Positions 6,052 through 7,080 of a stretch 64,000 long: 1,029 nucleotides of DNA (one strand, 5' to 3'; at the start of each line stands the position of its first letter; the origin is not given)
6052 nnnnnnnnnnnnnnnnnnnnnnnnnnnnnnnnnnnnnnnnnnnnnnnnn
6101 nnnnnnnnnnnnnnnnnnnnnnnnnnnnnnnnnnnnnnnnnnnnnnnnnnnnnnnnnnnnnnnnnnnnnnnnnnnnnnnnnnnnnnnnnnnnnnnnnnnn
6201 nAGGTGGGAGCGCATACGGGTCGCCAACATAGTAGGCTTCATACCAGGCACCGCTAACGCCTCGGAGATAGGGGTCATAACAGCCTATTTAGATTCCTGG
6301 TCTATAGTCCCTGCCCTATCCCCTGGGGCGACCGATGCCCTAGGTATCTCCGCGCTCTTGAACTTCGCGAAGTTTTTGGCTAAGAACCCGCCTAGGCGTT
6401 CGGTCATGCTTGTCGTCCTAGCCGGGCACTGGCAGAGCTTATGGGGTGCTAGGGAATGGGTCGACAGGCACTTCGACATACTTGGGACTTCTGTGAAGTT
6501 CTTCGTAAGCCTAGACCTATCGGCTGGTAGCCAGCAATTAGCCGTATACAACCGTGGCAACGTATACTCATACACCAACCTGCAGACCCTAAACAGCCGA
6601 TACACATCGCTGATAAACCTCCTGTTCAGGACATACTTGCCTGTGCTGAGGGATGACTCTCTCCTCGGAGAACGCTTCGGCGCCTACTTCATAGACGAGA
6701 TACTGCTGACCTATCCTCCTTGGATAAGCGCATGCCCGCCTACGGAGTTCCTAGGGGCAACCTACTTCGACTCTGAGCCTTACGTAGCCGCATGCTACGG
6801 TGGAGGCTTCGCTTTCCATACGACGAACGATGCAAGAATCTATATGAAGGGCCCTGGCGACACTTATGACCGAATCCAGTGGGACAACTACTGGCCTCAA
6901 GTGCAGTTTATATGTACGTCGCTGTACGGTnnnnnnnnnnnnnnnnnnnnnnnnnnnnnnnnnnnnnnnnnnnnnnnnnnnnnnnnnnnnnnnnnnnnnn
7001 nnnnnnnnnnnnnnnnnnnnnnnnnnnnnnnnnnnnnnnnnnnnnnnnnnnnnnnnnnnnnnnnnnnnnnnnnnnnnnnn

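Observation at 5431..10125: Pseudo-peptidase ectodomain: an M28/PA-like domain with all catalytic positions replaced, fused to a MacB-type permease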

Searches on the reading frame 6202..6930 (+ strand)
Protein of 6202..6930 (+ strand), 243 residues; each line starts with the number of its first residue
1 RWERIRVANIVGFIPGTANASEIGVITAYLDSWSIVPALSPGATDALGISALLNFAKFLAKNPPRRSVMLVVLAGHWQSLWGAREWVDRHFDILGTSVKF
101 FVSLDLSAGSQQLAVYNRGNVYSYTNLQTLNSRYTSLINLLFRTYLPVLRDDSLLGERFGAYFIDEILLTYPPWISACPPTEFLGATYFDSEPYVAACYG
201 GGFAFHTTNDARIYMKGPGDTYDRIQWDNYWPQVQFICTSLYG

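Call 45: search_solved_structures(query=A5, max_evalue=0.01, show_alignments=5)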
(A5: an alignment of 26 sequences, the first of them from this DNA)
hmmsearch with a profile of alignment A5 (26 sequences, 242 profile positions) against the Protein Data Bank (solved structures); distinct sequences matched with E-value up to 0.01: 46.
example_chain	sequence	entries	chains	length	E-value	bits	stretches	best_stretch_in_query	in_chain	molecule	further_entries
6hc6_A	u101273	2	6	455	2.6e-14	56.9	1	2-107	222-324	Aminopeptidase YwaD | Aminopeptidase Y (Arg Lys Leu preference)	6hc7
2anp_A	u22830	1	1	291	1.7e-12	51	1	8-152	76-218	leucyl aminopeptidase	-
3b3v_A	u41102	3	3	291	2.4e-11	47.2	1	8-165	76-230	Bacterial leucyl aminopeptidase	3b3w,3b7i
1amp_A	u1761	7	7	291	3e-11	46.9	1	8-152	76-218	AMINOPEPTIDASE | PROTEIN (AMINOPEPTIDASE) | BACTERIAL LEUCYL AMINOPEPTIDASE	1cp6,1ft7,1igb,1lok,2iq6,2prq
1rtq_A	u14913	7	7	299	3.2e-11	46.8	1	8-152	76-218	Bacterial leucyl aminopeptidase | Aminopeptidase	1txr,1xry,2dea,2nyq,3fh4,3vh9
2ek8_A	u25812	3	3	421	4.4e-11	46.3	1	5-108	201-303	Aminopeptidase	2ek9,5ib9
3b3t_A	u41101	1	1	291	5.4e-11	46.1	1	8-152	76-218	Bacterial leucyl aminopeptidase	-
3b35_A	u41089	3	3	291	7.9e-11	45.5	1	8-154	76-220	Bacterial leucyl aminopeptidase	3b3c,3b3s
7tm3_7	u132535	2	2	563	4.9e-10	42.9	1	22-106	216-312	Nicalin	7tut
3iib_A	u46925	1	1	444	1e-09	41.9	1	6-99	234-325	Peptidase M28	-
4twe_A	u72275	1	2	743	1.5e-09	41.3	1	3-109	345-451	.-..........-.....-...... acidic dipeptidase-like protein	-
6w6l_5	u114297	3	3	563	2.5e-09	40.6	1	21-101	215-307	Nicalin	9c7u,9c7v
1cx8_A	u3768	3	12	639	2.8e-08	37.2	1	3-107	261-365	TRANSFERRIN RECEPTOR PROTEIN | Transferrin receptor protein 1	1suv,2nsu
6wrv_A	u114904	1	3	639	3.1e-08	37.1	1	3-107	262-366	Transferrin receptor protein 1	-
1de4_C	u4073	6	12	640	3.1e-08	37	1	3-107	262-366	TRANSFERRIN RECEPTOR | Transferrin receptor protein 1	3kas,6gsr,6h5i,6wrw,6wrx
4fbe_A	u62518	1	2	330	8.2e-05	25.8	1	8-108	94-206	CG5976, isoform B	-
6qro_A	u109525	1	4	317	0.008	19.3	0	3-77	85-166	Glutamine cyclotransferase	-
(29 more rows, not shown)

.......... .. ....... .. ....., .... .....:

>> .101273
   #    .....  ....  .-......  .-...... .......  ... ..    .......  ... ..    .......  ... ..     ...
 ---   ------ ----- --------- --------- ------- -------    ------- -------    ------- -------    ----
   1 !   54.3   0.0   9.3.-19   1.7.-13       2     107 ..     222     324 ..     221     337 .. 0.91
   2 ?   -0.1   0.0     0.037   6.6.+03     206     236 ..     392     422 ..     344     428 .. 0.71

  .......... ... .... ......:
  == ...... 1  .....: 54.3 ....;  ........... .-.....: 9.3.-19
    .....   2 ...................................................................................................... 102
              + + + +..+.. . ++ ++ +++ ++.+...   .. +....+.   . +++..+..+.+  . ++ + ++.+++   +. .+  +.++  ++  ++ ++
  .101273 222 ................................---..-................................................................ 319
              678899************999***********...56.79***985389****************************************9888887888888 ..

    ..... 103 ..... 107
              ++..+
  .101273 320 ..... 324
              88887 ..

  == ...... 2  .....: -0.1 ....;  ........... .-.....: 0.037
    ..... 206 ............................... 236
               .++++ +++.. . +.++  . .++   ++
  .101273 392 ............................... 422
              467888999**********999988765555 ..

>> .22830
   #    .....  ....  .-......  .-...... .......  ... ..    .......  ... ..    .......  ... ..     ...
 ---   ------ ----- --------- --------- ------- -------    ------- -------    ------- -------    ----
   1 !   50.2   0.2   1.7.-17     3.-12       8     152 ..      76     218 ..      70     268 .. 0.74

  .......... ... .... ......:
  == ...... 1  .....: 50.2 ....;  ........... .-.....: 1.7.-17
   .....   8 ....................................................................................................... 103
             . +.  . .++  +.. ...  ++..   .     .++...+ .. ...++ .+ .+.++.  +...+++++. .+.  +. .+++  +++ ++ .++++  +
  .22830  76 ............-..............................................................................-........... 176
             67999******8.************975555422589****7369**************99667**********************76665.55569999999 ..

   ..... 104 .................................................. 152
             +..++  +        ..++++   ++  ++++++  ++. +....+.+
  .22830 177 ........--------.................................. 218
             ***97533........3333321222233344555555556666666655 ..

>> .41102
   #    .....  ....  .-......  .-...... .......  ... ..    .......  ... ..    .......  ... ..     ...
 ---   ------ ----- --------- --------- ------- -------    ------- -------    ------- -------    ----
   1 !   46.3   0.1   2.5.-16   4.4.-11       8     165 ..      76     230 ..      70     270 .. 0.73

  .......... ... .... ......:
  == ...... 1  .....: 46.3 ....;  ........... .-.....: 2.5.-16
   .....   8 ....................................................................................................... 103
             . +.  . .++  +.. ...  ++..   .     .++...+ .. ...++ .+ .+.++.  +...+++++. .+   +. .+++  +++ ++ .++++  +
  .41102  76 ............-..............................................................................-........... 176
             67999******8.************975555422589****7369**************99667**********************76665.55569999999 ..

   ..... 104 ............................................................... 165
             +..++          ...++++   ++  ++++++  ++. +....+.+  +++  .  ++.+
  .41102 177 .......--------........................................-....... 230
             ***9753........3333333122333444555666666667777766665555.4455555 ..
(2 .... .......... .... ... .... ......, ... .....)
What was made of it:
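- Closest known: Non-catalytic M28 relatives: transferrin receptor 1, Nicalin, NAALADL proteins. Same: All are significant profile hits (call 45).
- Closest known: Glutaminyl cyclase. Same: Weak hits to 4fbe and 6qro (call 45).
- The best Aeromonas hit is 2anp, a variant with His at 151 (call 45). The AAP variant with His at position 151 (2anp) is the best Aeromonas match (call 45). Nicalin and TfR are significant sequence matches to the family profile (E 5e-10 and 3e-8, call 45).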

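Call 52: find_related_loci(query=A6, collection=genome_contigs, flank=10000)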
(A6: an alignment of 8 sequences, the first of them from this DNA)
Query A6 (243 aa) in genome_contigs; peptide patterns used: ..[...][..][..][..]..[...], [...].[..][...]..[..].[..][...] (x = any residue, [..] = any of these).
121 stretches matched a pattern; 39 encode a relative of the query (tblastn E <= 1e-3); 39 distinct loci.
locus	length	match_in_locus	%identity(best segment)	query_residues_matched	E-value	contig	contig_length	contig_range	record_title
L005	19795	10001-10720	79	1-243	1e-131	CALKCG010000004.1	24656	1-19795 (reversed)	MAG: uncultured archaeon isolate S1_Bin_METABAT__59_1 genome assembly, contig: c_000000317073, whole genome shotgun sequ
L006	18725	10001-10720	79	1-243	1e-131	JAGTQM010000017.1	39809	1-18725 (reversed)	MAG: Candidatus Bathyarchaeota archaeon isolate QZM_A2_bin_24 QZM_A2_bin_24_scaffold_501_curated, whole genome shotgun s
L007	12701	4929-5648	79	1-243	2e-131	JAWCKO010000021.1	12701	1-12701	MAG: Candidatus Bathyarchaeia archaeon isolate JZ-2_201705_bins_140 JZ-2_201705_bins_140_scaffold_21, whole genome shotg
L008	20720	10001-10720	78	1-243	5e-125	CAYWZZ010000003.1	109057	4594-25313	MAG TPA_asm: uncultured Candidatus Bathyarchaeia archaeon isolate SRP104967_co1_9 genome assembly, contig: NODE_34_lengt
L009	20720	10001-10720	78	1-243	7e-124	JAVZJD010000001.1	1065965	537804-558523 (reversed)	MAG: Candidatus Bathyarchaeia archaeon isolate DRTY-6_201901_bins_74 DRTY-6_201901_bins_74_scaffold_1, whole genome shot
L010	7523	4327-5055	57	1-243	1e-94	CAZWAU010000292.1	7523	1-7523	MAG TPA_asm: uncultured Nitrososphaerota archaeon isolate SRP231805_co4_130 genome assembly, contig: k141_408850, whole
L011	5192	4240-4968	55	1-243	1e-89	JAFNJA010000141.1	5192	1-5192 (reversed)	MAG: Candidatus Brockarchaeota archaeon isolate JZ-2.bins.136 NODE_142_length_5192_cov_0.992103, whole genome shotgun se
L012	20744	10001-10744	54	2-243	7e-87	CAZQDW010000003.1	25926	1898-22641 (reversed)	MAG TPA_asm: uncultured Candidatus Bathyarchaeia archaeon isolate SRP231805_co3_288 genome assembly, contig: NODE_839_le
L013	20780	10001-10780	51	1-243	6e-79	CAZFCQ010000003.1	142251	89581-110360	MAG TPA_asm: uncultured Thermoprotei archaeon isolate binchicken_co184_167 genome assembly, contig: NODE_51_length_14225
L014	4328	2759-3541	47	2-243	9e-79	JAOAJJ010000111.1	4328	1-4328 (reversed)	MAG: Candidatus Bathyarchaeota archaeon isolate SKW196 NODE_110_length_4384_cov_3.183655, whole genome shotgun sequence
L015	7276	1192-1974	48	2-243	6e-78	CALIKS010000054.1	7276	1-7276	MAG: uncultured archaeon isolate S1_Bin_MAXBIN__124_sub_1 genome assembly, contig: c_000001717139, whole genome shotgun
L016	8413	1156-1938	48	2-243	1e-77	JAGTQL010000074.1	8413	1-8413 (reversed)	MAG: Candidatus Bathyarchaeota archaeon isolate QZM_A2_bin_23 QZM_A2_bin_23_scaffold_5113_curated, whole genome shotgun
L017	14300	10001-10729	50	2-243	9e-77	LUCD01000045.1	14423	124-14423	MAG: Candidatus Bathyarchaeota archaeon B26-1 scaffold3868, whole genome shotgun sequence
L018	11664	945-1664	48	2-242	6e-72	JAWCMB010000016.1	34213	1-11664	MAG: Thermoproteota archaeon isolate JZ-2_201705_bins_26 JZ-2_201705_bins_26_scaffold_16, whole genome shotgun sequence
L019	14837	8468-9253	45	2-243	1e-69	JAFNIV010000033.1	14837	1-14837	MAG: Candidatus Brockarchaeota archaeon isolate DRTY-1.bins.18 NODE_33_length_14837_cov_9.832790, whole genome shotgun s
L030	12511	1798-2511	46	2-242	4e-62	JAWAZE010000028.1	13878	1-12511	MAG: Candidatus Bathyarchaeia archaeon isolate ZZQ_201803_bins_71 ZZQ_201803_bins_71_scaffold_28, whole genome shotgun s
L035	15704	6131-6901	33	1-243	1e-35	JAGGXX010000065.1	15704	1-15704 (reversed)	MAG: Thermoprotei archaeon isolate AUK163 PB_MBMC_117_c_000000000057, whole genome shotgun sequence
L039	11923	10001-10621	35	2-223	1e-28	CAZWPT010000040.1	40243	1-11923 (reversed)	MAG TPA_asm: uncultured Nitrososphaerota archaeon isolate SRP231805_co4_161 genome assembly, contig: k141_81934, whole g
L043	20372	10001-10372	28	2-130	8e-12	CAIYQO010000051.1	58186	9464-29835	uncultured bacterium isolate AlinenLipids_bin-0042 genome assembly, contig: bin-0042:051/318, whole genome shotgun seque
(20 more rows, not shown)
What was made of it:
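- Tried and rejected: I repeated it with 8 closer sequences (call 52).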
